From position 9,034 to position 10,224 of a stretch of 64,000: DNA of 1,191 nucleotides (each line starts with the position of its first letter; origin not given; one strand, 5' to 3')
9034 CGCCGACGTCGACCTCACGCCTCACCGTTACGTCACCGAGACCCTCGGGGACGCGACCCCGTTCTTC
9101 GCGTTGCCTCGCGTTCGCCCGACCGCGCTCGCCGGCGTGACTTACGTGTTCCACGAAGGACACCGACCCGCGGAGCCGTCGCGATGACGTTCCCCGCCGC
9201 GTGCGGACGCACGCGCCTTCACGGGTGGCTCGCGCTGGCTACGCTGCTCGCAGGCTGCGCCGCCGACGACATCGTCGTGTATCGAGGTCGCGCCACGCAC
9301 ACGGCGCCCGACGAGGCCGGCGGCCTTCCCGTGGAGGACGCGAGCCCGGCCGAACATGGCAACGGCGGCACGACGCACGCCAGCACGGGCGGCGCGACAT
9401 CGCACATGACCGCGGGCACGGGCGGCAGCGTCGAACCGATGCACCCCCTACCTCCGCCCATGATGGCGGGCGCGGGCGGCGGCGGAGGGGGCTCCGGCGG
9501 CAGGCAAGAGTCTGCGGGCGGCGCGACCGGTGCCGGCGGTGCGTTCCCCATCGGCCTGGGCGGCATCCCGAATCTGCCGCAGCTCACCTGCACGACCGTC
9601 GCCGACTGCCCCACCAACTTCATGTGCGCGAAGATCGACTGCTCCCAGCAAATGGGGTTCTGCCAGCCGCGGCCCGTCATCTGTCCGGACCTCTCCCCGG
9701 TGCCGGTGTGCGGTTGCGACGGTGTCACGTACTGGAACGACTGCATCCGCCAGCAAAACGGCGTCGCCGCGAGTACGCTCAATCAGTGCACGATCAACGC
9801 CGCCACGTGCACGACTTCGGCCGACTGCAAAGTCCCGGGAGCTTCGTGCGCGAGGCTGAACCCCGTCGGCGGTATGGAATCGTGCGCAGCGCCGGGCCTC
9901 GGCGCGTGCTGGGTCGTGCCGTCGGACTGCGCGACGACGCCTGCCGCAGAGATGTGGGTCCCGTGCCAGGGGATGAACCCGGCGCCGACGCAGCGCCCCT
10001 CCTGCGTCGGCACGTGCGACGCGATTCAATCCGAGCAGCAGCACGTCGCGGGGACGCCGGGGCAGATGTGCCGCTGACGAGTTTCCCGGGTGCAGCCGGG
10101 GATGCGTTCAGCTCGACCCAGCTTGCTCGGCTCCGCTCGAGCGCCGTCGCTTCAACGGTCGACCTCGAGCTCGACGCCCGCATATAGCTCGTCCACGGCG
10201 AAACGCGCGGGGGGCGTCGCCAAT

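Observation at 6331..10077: Four-gene translationally coupled ECF module: sigma, zf-HC2 anti-sigma, beta-barrel protein, Kazal-like lipoprotein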

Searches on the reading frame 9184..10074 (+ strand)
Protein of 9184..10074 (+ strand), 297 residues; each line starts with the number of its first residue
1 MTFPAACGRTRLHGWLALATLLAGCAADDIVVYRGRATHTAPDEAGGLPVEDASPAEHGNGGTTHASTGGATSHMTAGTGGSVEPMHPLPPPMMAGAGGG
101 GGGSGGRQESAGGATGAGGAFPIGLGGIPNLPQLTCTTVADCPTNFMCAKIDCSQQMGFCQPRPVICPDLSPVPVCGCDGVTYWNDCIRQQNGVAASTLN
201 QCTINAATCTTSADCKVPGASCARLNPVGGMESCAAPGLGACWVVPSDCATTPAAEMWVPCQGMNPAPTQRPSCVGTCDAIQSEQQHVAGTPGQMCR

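Call 7: search_protein_families(library=pfam, proteins=[window:9184-10074:+], max_evalue=1)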
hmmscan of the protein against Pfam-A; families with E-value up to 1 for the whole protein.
window:9184-10074:+ (297 aa): 2 families
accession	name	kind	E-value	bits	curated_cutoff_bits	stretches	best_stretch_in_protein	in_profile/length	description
PF00050.26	Kazal_1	-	0.00054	20.3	21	1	160-188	1-29/49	Kazal-type serine protease inhibitor domain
PF07648.20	Kazal_2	-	0.00083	19.9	22.8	1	166-192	5-32/48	Kazal-type serine protease inhibitor domain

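Call 8: search_protein_families(library=ncbifam, proteins=[window:9184-10074:+], max_evalue=1)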
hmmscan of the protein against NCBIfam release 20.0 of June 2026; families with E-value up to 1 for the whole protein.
window:9184-10074:+ (297 aa): 0 families

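Call 23: find_homologous_proteins(query=window:9184-10074:+)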
Query window:9184-10074:+ (297 aa): 46 proteins with E <= 0.001 among 8000 candidates.
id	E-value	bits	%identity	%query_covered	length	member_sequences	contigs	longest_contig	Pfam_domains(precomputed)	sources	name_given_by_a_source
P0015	9.9e-198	674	100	100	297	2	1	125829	-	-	-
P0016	5.9e-113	396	68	93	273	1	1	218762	-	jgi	jgi:hypothetical protein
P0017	3.5e-72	262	49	92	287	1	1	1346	-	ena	-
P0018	5.0e-69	251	48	97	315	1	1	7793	PF07648.21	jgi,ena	-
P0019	3.5e-66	242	49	91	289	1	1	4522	-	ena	-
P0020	1.3e-63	233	45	94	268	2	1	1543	-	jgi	jgi:hypothetical protein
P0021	4.0e-55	206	42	97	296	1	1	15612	-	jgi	jgi:hypothetical protein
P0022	4.4e-31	127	43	58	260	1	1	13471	-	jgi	jgi:Kazal-type serine protease inhibitor domain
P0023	9.6e-30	122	44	54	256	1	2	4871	-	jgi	jgi:hypothetical protein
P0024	5.0e-29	120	43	55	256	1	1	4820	-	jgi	jgi:hypothetical protein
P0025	4.2e-28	117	47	54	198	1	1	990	-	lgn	-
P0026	2.7e-27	114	41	55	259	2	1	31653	-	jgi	jgi:Kazal-type serine protease inhibitor domain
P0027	3.9e-27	114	42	59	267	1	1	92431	-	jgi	jgi:hypothetical protein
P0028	9.4e-27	112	42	55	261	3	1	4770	-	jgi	jgi:hypothetical protein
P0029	1.6e-26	112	41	55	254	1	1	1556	PF00050.27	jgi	jgi:hypothetical protein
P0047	4.2e-9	54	37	51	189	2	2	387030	-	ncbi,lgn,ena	ncbi:MAG: hypothetical protein U0228_21295 [Myxococcaceae bacterium]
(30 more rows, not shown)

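Call 24: find_encoding_contigs(protein=P0027, flank=7000, max_places=2)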
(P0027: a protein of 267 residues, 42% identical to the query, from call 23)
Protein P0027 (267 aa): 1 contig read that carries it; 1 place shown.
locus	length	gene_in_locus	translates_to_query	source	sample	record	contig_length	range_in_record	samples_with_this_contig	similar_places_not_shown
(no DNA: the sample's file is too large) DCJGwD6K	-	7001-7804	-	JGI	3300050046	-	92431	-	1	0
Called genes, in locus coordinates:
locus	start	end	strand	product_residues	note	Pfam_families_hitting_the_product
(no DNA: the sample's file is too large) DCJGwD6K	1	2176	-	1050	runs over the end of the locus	PF00873:ACR_tran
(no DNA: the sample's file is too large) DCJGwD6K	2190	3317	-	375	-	PF25917:BSH_RND, PF25973:BSH_CzcB, PF25944:Beta-barrel_RND (weak), PF25954:Beta-barrel_RND_2, PF25975:CzcB_C (weak), PF25989:YknX_C (weak)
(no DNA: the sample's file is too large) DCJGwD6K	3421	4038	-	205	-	-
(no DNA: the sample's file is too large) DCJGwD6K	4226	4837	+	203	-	PF07638:Sigma70_ECF (weak), PF04542:Sigma70_r2 (weak), PF08281:Sigma70_r4_2, PF04545:Sigma70_r4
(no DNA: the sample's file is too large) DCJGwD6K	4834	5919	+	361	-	PF13490:zf-HC2 (weak)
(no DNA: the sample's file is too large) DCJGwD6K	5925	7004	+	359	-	-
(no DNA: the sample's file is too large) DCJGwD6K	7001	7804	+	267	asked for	-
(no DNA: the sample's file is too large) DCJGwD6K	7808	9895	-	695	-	PF01326:PPDK_N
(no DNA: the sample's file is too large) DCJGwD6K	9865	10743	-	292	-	-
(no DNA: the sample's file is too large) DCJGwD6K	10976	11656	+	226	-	-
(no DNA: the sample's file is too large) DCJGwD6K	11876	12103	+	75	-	PF12728:HTH_17, PF13411:MerR_1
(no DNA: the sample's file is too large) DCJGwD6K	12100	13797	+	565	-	PF00512:HisKA, PF02518:HATPase_c, PF00072:Response_reg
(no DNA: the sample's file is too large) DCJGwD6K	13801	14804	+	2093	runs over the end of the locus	PF00672:HAMP, PF18947:HAMP_2, PF00672:HAMP, PF00672:HAMP, PF18947:HAMP_2, PF00672:HAMP, PF18947:HAMP_2, PF00672:HAMP, +18 more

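Call 25: find_encoding_contigs(protein=P0047, flank=7000, max_places=2)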
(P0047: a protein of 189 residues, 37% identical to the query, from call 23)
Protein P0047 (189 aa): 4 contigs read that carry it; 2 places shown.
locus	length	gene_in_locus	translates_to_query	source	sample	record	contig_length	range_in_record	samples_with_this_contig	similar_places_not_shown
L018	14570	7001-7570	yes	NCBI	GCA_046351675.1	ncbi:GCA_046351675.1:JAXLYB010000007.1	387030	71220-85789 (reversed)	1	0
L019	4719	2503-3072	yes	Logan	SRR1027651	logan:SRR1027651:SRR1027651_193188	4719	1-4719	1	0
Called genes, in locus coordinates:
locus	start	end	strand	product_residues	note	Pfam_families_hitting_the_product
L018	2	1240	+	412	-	PF09587:PGA_cap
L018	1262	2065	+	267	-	-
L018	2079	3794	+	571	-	PF00069:Pkinase, PF07714:PK_Tyr_Ser-Thr, PF01636:APH (faint)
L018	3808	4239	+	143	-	-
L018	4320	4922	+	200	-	PF07638:Sigma70_ECF, PF04542:Sigma70_r2, PF08281:Sigma70_r4_2, PF04545:Sigma70_r4 (weak)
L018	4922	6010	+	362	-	PF13432:TPR_16 (weak)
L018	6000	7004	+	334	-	-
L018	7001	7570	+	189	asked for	-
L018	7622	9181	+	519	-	PF00353:HemolysinCabind (weak)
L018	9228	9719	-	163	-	-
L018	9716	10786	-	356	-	PF00561:Abhydrolase_1, PF12146:Hydrolase_4, PF12697:Abhydrolase_6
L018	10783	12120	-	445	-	-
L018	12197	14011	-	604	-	-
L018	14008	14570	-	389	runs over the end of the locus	PF00355:Rieske, PF19112:VanA_C (weak)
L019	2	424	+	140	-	?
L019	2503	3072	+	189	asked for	-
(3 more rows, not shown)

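Call 26: find_encoding_contigs(protein=P0026, flank=7000, max_places=2)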
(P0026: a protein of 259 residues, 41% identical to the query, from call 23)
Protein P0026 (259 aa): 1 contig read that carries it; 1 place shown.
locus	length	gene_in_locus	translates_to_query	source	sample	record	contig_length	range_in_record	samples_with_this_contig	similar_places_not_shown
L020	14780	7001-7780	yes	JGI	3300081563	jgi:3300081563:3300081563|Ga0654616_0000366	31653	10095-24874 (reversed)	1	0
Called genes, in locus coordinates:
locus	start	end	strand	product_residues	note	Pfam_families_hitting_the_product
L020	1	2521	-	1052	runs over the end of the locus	PF00873:ACR_tran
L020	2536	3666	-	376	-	PF25917:BSH_RND, PF25973:BSH_CzcB (weak), PF25944:Beta-barrel_RND, PF25954:Beta-barrel_RND_2, PF25989:YknX_C (weak), PF25975:CzcB_C (weak)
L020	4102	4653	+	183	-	PF07638:Sigma70_ECF (weak), PF04542:Sigma70_r2 (weak), PF08281:Sigma70_r4_2, PF04545:Sigma70_r4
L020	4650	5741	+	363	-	PF13490:zf-HC2 (weak), PF13174:TPR_6 (faint)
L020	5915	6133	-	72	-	-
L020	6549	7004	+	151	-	-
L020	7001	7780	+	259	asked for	-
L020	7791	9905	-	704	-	PF01326:PPDK_N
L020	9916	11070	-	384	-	-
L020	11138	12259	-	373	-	-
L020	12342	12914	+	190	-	-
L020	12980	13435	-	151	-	PF09537:DUF2383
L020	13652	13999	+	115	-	-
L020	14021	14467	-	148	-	-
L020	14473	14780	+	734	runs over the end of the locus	PF07244:POTRA, PF01103:Omp85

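Call 28: find_related_loci(query=A1, collection=genome_contigs, flank=6000)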
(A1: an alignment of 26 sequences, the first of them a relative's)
Query A1 (297 aa) in genome_contigs; peptide patterns used: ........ (x = any residue, [..] = any of these).
598 stretches matched a pattern (row limit reached: there are more); 258 encode a relative of the query (tblastn E <= 1e-3); the best 80 are kept; 80 distinct loci.
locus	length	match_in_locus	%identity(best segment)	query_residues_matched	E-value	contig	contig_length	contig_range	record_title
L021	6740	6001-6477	49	135-296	1e-41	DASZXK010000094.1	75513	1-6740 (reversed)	MAG TPA_asm: Polyangiaceae bacterium isolate SMAG_U6181 k141_639367, whole genome shotgun sequence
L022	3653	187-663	43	136-297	2e-33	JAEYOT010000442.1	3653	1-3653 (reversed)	MAG: Proteobacteria bacterium isolate OH_CBB_163 k127_310746, whole genome shotgun sequence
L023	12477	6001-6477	43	132-296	1e-32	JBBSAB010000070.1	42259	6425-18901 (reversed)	MAG: Polyangiales bacterium isolate La6_concoct.130 La6_concoct.130_K_2942593_L_42259_cov_29.9343, whole genome shotgun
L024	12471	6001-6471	43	131-296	7e-31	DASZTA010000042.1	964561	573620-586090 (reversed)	MAG TPA_asm: Polyangiaceae bacterium isolate SMAG_U6064 k141_523087, whole genome shotgun sequence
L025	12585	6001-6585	38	95-288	1e-28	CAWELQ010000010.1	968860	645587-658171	MAG: uncultured delta proteobacterium isolate MFD05684.bin.1.403 genome assembly, contig: contig_29661, whole genome sho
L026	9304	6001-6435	44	136-287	3e-28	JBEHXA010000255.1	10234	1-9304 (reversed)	MAG: Myxococcota bacterium isolate ES1.bin.27 NODE_6184_length_10234_cov_3.379280, whole genome shotgun sequence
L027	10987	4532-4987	41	136-288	4e-26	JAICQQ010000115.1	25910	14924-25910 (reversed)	MAG: Polyangiaceae bacterium isolate TY_HY_2_bin.55 k141_129788_length_25910_cov_18.3080, whole genome shotgun sequence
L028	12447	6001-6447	41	136-287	1e-26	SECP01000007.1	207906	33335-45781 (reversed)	MAG: Myxococcales bacterium isolate PMG_095 scaffold_73, whole genome shotgun sequence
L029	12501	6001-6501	38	121-288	2e-25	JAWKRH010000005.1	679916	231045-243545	MAG: Polyangiaceae bacterium isolate BC1.60 BC1.60.fa-5, whole genome shotgun sequence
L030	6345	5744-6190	40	136-288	7e-25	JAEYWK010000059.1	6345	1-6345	MAG: Proteobacteria bacterium isolate OH_CBlB_264 k127_414864, whole genome shotgun sequence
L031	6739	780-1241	37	120-283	3e-24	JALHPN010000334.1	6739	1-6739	MAG: Polyangiaceae bacterium isolate bin.255 c_000000037691, whole genome shotgun sequence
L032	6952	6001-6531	38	110-297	2e-23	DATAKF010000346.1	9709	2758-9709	MAG TPA_asm: Polyangiaceae bacterium isolate SMAG_U6931 k141_22627, whole genome shotgun sequence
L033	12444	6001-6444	43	136-288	2e-23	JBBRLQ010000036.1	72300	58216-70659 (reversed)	MAG: Polyangiales bacterium isolate La1_maxbin2.053 LA1C_X2.053_k141_2181305L_72300_cov_17.4346, whole genome shotgun se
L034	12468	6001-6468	37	126-287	3e-23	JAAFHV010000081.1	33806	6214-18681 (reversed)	MAG: Myxococcales bacterium isolate bin26.maxbin.ball.049 WN_Myxococcales_2_scaffold_81, whole genome shotgun sequence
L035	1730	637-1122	37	119-283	1e-21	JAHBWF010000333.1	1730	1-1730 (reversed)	MAG: Labilithrix sp. isolate ACE_MYX10 MYX10_333, whole genome shotgun sequence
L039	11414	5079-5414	38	136-251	5e-15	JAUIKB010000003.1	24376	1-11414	MAG: Polyangia bacterium isolate Co_bin.340 NODE_11846_length_24376_cov_0.802260, whole genome shotgun sequence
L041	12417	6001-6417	34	136-283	2e-14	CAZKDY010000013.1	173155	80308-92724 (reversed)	MAG TPA_asm: uncultured Polyangiaceae bacterium isolate binchicken_co235_271 genome assembly, contig: NODE_155_length_17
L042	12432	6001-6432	37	136-287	4e-14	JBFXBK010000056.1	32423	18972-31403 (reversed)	MAG: Polyangiaceae bacterium isolate CA_2019_TPBS_44 NODE_7120_length_32423_cov_4.822424_TPBS, whole genome shotgun sequ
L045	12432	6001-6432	37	136-287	4e-14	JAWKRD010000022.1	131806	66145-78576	MAG: Polyangiaceae bacterium isolate ABC1.109 ABC1.109.fa-22, whole genome shotgun sequence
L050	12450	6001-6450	29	136-287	1e-11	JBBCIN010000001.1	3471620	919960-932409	MAG: Pseudomonadota bacterium isolate S7_metab_bin.80 s56.ctg000057l, whole genome shotgun sequence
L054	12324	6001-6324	35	137-249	4e-10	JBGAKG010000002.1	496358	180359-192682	MAG: Polyangiaceae bacterium isolate MAG_AAO_H125.35 AAOH125-35_opera_contig_58, whole genome shotgun sequence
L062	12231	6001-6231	42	174-249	2e-9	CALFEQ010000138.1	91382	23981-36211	MAG TPA_asm: uncultured Myxococcales bacterium isolate SRR5251193_bin.130_CONCOCT_v1.1_MAG genome assembly, contig: ERZ7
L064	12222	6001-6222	42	174-249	4e-9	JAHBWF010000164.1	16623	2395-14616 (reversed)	MAG: Labilithrix sp. isolate ACE_MYX10 MYX10_164, whole genome shotgun sequence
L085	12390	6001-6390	31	142-285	4e-8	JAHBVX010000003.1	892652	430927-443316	MAG: Polyangiaceae bacterium isolate ACE_MYX3 MYX3_3, whole genome shotgun sequence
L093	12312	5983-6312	33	136-249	5e-8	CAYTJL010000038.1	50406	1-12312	MAG TPA_asm: uncultured Polyangiaceae bacterium isolate SRP189682_co1_9 genome assembly, contig: NODE_732_length_50406_c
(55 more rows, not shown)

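Call 42: search_solved_structures(query=A3, max_evalue=1, show_alignments=2)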
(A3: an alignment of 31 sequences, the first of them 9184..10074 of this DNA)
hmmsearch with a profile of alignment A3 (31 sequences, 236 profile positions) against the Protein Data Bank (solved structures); distinct sequences matched with E-value up to 1: 38.
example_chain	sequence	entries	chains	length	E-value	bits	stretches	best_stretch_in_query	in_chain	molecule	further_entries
1an1_I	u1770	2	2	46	2.7e-07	33.8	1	110-149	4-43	TRYPTASE INHIBITOR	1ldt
2kmo_A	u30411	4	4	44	3.9e-07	33.3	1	110-148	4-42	Leech-derived tryptase inhibitor C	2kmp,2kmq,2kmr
1yu6_C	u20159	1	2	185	4.1e-07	33.3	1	109-149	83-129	Ovomucoid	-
1tgs_I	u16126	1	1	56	9.7e-06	28.8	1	103-139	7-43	PANCREATIC SECRETORY TRYPSIN INHIBITOR (KAZAL TYPE)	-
2m5x_A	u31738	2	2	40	7.4e-05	25.9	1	110-146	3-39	Silk protease inhibitor 2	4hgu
1y1c_A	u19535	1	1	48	8.9e-05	25.6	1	108-138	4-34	Elastase inhibitor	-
1z7k_B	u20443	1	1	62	9.2e-05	25.6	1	109-136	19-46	Ovomucoid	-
1y1b_A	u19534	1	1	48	0.00011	25.3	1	109-134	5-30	Elastase inhibitor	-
1uvg_A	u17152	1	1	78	0.0003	23.9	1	110-155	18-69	SERINE PROTEINASE INHIBITOR KAZAL TYPE 5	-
8s9p_A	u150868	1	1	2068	0.00085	22.4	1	108-157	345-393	Agrin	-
2n71_A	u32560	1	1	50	0.0012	21.9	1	105-137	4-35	Protease inhibitor 2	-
1cgj_I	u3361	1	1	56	0.0018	21.3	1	104-133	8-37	PANCREATIC SECRETORY TRYPSIN INHIBITOR (KAZAL TYPE) VARIANT 4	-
7qe9_D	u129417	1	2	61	0.0026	20.8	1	104-133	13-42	Serine protease inhibitor Kazal-type 1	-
1pce_A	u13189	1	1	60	0.0026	20.8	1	109-132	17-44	PEC-60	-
1cgi_I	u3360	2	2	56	0.003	20.6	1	104-133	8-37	PANCREATIC SECRETORY TRYPSIN INHIBITOR (KAZAL TYPE) VARIANT 3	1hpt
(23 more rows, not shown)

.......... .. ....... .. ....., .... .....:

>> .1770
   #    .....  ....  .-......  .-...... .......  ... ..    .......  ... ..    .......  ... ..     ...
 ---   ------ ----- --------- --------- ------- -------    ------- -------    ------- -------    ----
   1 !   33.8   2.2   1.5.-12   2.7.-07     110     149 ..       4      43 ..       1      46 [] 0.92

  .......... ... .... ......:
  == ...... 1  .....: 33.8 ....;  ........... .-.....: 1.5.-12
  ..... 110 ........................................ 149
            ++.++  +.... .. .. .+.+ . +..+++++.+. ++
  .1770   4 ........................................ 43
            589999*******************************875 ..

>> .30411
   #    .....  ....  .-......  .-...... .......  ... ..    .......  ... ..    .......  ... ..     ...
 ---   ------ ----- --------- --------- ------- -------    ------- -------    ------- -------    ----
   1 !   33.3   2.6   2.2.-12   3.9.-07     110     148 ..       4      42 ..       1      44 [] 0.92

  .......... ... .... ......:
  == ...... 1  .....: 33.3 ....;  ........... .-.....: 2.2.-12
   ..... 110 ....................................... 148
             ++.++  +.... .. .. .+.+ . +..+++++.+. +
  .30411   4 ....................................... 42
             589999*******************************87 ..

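Call 50: predict_structure(alignment_id=A3)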
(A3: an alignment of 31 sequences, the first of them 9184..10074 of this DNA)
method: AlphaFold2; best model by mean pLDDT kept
length: 297 residues; sequences in the alignment: 31
mean_pLDDT: 69.1   pTM: 0.53
mean pLDDT of the five models: 69.1, 69.0, 67.7, 66.7, 60.4
residues with pLDDT >= 90: 75; 70-90: 71; 50-70: 75; < 50: 76
segments of 3 or more residues with pLDDT < 50: 52-54, 56-75, 77-87, 93-124
pLDDT, mean of each block of 10 residues (from residue 1): 53 56 57 57 52 47 43 47 50 45 43 39 48 84 90 87 83 89 92 79 79 95 91 87 90 77 62 84 93 75
secondary structure, 60 per line:
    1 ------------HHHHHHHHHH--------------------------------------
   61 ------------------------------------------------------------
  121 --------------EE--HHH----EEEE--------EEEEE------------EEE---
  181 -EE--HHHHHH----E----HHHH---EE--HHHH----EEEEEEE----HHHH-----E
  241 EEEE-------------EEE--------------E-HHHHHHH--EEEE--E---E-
elements in order: H13-22 E146-149 E158-162 E175-177 H186-191 H201-204 H212-215 E220-226 H231-234 E240-244 E258-260 H277-283 E286-289

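Call 55: search_protein_families(library=pfam, proteins=[L085:2132-4423:+, L085:3062-5104:-, L085:4451-5659:+, L085:5710-6411:+, L085:6973-9042:-, L041:3056-3742:+, L041:3837-5102:+, L041:5206-6450:+, L041:6620-8179:+, L041:3254-4183:-], max_evalue=0.01)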
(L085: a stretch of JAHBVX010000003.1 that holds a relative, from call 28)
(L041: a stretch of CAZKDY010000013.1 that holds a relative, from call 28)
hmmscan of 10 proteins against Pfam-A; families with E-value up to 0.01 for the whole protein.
L085:2132-4423:+ (764 aa): 0 families

L085:3062-5104:- (680 aa): 0 families

L085:4451-5659:+ (403 aa): 2 families
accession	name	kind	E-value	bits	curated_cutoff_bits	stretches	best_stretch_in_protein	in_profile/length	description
PF03435.24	Sacchrp_dh_NADP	-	3.2e-19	70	25.1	1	3-125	1-129/129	Saccharopine dehydrogenase NADP binding domain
PF16653.10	Sacchrp_dh_C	-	0.00039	21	31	1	179-367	58-260/265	Saccharopine dehydrogenase C-terminal domain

L085:5710-6411:+ (234 aa): 1 family
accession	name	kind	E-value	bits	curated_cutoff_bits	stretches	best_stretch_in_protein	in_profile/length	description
PF07648.20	Kazal_2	-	0.0048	17.4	22.8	1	124-154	11-48/48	Kazal-type serine protease inhibitor domain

L085:6973-9042:- (689 aa): 4 families
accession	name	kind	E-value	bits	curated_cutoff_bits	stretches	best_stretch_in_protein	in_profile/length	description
PF02239.22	Cytochrom_D1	-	1.9e-76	257.5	25.5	1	312-684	3-368/368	Cytochrome D1 heme domain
PF13442.11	Cytochrome_CBB3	-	2.6e-18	66.5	27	2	200-274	2-68/68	Cytochrome C oxidase, cbb3-type, subunit III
PF00034.26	Cytochrom_C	-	1.3e-14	55.8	21.3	2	95-179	3-87/90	Cytochrome c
PF02433.20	FixO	-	0.0072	16.3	29.6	1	114-144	100-130/219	Cytochrome C oxidase, mono-heme subunit/FixO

L041:3056-3742:+ (229 aa): 0 families

L041:3837-5102:+ (422 aa): 1 family
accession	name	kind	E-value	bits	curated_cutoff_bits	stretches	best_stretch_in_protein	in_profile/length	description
PF00691.25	OmpA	-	4.8e-15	56.1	27.2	1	312-403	1-92/98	OmpA family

L041:5206-6450:+ (415 aa): 1 family
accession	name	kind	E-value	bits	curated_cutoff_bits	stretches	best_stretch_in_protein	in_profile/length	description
PF00050.26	Kazal_1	-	0.00096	19.6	21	1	290-318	1-30/49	Kazal-type serine protease inhibitor domain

L041:6620-8179:+ (520 aa): 2 families
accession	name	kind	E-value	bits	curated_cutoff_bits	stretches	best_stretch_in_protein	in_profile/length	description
PF04294.18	VanW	-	1.6e-41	141.3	27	1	268-396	1-129/130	VanW like protein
PF12229.13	PG_binding_4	-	1e-12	48.7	22.1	1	102-179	4-80/117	Putative peptidoglycan binding domain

L041:3254-4183:- (309 aa): 3 families
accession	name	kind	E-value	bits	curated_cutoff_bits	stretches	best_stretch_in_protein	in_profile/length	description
PF08239.17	SH3_3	-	3e-11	43.7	27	1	258-306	4-52/54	Bacterial SH3 domain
PF06347.19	SH3_4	-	3.1e-09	36.9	24.1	1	256-306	4-53/56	Bacterial SH3 domain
PF18348.7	SH3_16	-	3.4e-05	24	25.8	1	259-307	1-49/49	Bacterial dipeptidyl-peptidase Sh3 domain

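Call 56: fold_search(model_id=the predicted structure, library=pdb)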
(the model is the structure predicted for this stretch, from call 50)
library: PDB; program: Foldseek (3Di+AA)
matches with E <= 10: 50; with E <= 0.001: 0
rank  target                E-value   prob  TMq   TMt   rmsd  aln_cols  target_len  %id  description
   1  2b0u_D                1.5e-03  0.77  0.17  0.17  14.1       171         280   18  The Structure of the Follistatin:Activin Complex (released 2005-10-11)
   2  2b0u_C                3.6e-03  0.66  0.18  0.18  14.1       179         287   19  The Structure of the Follistatin:Activin Complex (released 2005-10-11)
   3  5jhw_D                4.1e-03  0.57  0.17  0.17  14.3       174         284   20  Crystal Structure of the GDF11:Follistatin 288 complex (released 2017-03-22)
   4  2p6a_D                1.1e-02  0.38  0.16  0.16  14.9       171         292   19  The structure of the Activin:Follistatin 315 complex (released 2007-04-03)
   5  5jhw_C                4.2e-02  0.23  0.16  0.17  14.2       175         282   18  Crystal Structure of the GDF11:Follistatin 288 complex (released 2017-03-22)
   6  3hh2_D                5.4e-02  0.21  0.16  0.16  13.5       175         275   16  Crystal structure of the myostatin:follistatin 288 complex (released 2009-08-04)
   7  3pis_D                2.1e-01  0.87  0.11  0.73   1.6        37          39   32  Crystal Structure of Carcinoscorpius rotundicauda Serine Protease Inhibitor Domain 1 (released 2010-12-08)
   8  3pis_A                4.9e-01  0.75  0.12  0.77   1.6        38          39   32  Crystal Structure of Carcinoscorpius rotundicauda Serine Protease Inhibitor Domain 1 (released 2010-12-08)
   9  3sek_C                8.7e-01  0.14  0.13  0.19   6.7        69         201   19  Crystal Structure of the Myostatin:Follistatin-like 3 Complex (released 2011-11-02)
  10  7kbu_A                8.7e-01  0.09  0.10  0.13  11.0        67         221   21  Structure of Hevin FS-EC (released 2021-02-10)
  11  1ldt_L                9.3e-01  0.41  0.10  0.55   2.6        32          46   50  COMPLEX OF LEECH-DERIVED TRYPTASE INHIBITOR WITH PORCINE TRYPSIN (released 1998-05-20)
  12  4hgu                  1.0e+00  0.51  0.10  0.66   2.2        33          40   39  Crystal Structure of Galleria mellonella Silk Protease Inhibitor 2 (released 2013-10-09)
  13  1an1_I                1.1e+00  0.38  0.10  0.61   2.2        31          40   52  LEECH-DERIVED TRYPTASE INHIBITOR/TRYPSIN COMPLEX (released 1998-07-01)
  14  3b4v_D                1.1e+00  0.03  0.10  0.14  13.3       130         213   16  X-Ray structure of Activin in complex with FSTL3 (released 2008-09-02)
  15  2leo_MODEL_1_A        1.5e+00  0.08  0.10  0.38  10.8        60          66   30  Solution structure of esophageal cancer-related gene 2 (released 2012-05-30)
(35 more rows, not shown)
